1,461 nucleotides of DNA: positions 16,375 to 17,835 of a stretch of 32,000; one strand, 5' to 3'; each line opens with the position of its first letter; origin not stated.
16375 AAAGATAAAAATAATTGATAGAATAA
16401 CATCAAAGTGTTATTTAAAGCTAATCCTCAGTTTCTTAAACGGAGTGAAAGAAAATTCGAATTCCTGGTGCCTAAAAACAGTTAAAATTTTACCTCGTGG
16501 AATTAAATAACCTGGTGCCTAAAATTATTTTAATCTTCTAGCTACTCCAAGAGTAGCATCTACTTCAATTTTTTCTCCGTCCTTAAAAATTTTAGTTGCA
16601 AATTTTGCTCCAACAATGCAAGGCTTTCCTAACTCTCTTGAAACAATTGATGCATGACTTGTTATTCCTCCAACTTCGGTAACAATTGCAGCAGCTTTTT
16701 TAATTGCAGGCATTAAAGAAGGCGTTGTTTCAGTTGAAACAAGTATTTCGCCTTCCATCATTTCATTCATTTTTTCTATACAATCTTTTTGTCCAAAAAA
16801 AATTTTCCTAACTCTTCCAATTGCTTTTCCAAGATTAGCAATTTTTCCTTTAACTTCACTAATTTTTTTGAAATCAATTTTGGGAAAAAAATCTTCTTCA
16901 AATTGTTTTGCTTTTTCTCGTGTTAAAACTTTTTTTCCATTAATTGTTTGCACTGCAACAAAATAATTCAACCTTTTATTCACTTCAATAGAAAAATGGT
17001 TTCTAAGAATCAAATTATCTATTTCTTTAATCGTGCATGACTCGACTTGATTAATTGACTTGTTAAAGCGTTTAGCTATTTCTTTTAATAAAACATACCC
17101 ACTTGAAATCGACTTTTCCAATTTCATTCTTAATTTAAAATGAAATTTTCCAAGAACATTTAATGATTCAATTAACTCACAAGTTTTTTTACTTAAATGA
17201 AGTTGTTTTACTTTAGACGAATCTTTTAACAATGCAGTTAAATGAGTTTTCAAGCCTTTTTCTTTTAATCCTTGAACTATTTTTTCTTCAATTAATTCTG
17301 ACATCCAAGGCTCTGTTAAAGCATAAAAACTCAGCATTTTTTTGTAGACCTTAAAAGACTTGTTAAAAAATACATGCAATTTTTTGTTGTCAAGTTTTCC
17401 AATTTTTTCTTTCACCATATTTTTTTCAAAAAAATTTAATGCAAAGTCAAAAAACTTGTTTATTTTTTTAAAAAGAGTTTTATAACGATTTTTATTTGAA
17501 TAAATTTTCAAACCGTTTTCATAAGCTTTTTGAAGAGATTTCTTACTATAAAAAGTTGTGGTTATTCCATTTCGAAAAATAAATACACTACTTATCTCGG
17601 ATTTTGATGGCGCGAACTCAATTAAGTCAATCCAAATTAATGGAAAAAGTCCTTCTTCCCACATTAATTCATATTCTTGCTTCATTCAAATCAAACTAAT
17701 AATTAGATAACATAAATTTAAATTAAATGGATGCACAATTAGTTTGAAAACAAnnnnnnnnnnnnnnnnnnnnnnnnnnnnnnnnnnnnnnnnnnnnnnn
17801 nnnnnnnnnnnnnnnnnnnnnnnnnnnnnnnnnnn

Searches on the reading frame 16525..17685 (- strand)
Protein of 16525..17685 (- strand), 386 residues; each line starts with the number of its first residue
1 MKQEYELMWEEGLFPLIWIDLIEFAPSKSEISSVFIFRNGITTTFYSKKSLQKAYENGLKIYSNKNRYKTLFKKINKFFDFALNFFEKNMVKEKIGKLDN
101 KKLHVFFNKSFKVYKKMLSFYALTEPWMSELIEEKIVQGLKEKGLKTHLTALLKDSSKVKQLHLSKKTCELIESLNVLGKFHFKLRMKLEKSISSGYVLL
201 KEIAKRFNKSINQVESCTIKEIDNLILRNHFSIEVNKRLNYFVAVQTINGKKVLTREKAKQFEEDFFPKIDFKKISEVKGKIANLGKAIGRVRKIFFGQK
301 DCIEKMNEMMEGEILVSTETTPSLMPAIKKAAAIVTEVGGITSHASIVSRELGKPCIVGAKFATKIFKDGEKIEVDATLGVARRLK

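Call 65: search_protein_families(library=pfam, proteins=[window:16525-17685:-], max_evalue=0.01)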
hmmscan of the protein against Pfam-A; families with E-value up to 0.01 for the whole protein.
window:16525-17685:- (386 aa): 2 families
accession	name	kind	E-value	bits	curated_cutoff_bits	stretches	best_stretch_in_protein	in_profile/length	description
PF00391.29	PEP-utilizers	-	2.6e-25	88.2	23.1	1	311-380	3-72/72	PEP-utilising enzyme, mobile domain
PF19638.4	DUF6141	-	0.01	16.1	27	0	197-259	86-149/164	Family of unknown function (DUF6141)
